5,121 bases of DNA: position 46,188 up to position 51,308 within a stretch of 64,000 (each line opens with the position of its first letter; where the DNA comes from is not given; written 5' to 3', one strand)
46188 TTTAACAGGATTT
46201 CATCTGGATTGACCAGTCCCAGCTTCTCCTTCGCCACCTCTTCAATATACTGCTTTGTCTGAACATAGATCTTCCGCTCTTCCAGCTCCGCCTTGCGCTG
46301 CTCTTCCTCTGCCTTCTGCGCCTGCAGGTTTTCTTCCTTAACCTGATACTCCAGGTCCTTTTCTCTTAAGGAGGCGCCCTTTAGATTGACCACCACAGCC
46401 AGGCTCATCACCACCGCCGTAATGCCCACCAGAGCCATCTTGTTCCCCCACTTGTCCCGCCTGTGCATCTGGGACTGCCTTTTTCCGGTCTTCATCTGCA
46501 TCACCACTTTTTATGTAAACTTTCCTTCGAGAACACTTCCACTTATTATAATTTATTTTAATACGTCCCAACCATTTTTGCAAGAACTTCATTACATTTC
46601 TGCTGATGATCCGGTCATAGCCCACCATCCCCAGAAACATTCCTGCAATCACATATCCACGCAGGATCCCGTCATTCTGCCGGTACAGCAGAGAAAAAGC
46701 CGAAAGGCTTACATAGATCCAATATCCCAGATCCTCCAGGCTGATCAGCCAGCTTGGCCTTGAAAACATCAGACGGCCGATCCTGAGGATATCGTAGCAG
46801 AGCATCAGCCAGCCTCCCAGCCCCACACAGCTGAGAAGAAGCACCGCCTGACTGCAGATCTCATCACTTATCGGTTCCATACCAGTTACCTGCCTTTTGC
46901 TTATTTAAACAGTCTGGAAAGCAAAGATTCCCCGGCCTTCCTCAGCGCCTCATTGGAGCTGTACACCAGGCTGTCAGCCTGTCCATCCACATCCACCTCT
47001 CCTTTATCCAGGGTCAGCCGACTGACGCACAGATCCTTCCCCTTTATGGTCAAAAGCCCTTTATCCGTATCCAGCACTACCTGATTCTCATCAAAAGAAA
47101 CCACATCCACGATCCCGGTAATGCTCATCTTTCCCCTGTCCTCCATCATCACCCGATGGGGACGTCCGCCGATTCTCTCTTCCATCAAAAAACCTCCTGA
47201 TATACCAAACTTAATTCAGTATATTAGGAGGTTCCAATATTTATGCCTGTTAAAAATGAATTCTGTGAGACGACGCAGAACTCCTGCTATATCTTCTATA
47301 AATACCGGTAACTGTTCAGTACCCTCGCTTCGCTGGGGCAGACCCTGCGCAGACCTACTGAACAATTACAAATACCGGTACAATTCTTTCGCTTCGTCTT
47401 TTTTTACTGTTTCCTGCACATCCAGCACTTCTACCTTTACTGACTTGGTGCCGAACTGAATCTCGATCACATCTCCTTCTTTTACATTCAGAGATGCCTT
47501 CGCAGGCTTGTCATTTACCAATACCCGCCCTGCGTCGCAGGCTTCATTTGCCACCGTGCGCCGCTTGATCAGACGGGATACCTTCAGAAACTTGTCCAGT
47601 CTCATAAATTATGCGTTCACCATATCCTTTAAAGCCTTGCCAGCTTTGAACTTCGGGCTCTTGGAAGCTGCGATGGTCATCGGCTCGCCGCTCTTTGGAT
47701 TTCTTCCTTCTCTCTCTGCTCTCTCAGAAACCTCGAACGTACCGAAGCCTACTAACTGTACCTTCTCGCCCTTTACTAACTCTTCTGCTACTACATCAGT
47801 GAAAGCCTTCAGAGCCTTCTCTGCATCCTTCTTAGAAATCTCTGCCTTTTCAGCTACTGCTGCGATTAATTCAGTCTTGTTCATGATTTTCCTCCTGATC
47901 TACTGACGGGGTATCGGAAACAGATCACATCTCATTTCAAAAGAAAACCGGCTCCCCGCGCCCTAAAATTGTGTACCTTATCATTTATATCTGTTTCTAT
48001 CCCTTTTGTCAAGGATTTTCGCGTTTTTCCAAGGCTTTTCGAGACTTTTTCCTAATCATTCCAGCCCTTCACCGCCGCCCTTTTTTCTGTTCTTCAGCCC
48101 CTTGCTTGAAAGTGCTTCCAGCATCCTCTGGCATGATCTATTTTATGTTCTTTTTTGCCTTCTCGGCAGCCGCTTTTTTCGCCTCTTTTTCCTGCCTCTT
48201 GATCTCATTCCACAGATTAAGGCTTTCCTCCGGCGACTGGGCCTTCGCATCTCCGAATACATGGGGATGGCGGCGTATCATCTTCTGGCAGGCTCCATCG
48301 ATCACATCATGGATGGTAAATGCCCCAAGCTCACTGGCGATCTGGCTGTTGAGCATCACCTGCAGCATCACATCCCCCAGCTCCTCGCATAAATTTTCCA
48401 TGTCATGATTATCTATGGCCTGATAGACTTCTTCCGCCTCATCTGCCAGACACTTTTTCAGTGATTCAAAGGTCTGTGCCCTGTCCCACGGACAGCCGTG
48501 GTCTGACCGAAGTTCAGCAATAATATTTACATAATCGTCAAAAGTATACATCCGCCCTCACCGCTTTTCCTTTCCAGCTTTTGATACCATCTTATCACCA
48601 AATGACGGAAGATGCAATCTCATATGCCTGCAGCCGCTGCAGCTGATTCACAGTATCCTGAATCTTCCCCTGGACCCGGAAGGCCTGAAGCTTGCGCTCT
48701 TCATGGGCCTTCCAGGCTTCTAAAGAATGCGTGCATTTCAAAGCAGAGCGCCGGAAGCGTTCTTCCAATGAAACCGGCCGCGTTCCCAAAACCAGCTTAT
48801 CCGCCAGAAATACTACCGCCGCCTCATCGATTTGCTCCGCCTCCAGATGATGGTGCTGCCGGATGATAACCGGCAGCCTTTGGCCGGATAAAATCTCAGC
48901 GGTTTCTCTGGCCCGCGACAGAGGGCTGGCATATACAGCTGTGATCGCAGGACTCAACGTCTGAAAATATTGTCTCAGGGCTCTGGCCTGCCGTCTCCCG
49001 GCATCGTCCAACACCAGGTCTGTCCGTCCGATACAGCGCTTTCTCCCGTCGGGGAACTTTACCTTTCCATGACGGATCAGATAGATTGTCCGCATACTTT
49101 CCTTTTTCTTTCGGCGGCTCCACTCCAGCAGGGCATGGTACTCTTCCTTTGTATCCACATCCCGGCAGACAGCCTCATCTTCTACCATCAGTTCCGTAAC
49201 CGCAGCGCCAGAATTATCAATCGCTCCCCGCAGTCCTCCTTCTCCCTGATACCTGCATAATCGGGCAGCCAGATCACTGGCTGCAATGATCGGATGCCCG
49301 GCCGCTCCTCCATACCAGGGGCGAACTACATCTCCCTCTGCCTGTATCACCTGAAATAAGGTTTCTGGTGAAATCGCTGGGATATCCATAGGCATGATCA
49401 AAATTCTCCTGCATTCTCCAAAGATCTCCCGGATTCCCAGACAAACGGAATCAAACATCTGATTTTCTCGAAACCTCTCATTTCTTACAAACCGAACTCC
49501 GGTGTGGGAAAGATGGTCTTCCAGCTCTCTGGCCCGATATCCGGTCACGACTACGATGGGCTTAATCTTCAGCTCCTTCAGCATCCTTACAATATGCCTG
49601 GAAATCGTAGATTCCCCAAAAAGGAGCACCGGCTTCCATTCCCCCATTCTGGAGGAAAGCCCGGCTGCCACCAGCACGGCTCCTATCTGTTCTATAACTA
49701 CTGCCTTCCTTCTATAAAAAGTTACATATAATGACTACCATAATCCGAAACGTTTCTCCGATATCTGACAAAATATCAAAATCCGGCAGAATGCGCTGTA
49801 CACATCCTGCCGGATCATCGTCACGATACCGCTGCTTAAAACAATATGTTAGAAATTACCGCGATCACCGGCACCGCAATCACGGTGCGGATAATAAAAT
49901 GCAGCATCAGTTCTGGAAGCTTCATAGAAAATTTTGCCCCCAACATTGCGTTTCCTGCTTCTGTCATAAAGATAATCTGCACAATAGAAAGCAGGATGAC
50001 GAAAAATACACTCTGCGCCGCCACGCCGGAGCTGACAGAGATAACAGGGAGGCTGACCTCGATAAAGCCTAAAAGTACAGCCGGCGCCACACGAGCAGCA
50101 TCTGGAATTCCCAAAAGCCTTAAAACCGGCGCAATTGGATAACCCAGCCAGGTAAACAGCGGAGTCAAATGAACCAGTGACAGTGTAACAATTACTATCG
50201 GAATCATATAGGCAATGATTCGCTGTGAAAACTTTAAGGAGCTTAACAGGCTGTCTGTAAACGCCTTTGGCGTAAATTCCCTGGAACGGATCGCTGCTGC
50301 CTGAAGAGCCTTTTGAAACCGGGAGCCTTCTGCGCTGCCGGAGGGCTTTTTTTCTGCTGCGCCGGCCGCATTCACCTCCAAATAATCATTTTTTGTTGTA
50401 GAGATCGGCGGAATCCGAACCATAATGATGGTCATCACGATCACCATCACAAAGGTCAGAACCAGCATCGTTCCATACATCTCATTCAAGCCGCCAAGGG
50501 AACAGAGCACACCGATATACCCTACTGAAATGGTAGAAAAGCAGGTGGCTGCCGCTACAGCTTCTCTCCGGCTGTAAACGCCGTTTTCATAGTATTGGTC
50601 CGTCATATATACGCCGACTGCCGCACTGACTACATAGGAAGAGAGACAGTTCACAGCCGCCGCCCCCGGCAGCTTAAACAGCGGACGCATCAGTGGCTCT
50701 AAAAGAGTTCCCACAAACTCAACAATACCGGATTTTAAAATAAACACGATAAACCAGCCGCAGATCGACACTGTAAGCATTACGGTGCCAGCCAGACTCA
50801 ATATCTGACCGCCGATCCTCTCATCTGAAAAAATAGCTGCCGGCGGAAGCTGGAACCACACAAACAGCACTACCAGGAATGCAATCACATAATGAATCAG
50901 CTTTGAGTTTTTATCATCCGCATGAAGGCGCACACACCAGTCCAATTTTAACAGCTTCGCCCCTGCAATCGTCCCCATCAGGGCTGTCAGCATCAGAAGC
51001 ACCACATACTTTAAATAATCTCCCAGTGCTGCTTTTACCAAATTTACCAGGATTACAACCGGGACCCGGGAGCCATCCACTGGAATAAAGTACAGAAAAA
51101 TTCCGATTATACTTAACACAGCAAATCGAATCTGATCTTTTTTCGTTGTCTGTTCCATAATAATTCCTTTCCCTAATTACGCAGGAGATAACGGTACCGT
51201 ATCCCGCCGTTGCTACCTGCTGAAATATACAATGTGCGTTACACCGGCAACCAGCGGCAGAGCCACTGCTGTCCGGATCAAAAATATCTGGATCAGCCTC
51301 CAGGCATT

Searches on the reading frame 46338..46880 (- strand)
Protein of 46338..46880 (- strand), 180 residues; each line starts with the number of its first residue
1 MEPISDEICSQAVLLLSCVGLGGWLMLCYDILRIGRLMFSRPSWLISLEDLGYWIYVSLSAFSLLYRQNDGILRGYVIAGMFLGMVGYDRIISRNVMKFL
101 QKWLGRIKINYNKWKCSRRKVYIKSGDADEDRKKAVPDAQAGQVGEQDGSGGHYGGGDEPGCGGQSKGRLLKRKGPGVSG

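Call 86: search_protein_families(library=pfam, proteins=[window:46338-46880:-], max_evalue=0.00001)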
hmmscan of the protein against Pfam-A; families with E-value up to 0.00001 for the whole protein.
window:46338-46880:- (180 aa): 1 family
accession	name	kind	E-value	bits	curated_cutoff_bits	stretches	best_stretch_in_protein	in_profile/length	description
PF09578.15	Spore_YabQ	-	1.2e-21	77.1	27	1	16-93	2-79/79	Spore cortex protein YabQ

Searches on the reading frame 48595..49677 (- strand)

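Call 86: search_protein_families(library=pfam, proteins=[window:48595-49677:-], max_evalue=0.00001)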
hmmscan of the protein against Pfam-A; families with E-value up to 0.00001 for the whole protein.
window:48595-49677:- (360 aa): 2 families
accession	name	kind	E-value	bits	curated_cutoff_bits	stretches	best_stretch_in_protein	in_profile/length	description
PF12804.13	NTP_transf_3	-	3.1e-28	99.4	27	1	3-155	4-156/160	MobA-like NTP transferase domain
PF00300.27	His_Phos_1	-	1.2e-17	64.7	21.7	1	198-272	1-73/194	Histidine phosphatase superfamily (branch 1)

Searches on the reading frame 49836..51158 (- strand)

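Call 86: search_protein_families(library=pfam, proteins=[window:49836-51158:-], max_evalue=0.00001)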
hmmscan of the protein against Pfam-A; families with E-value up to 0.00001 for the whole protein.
window:49836-51158:- (440 aa): 1 family
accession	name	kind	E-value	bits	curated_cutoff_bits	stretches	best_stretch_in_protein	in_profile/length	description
PF07670.19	Gate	-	1.4e-11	45.2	29.6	1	123-223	4-102/104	Nucleoside recognition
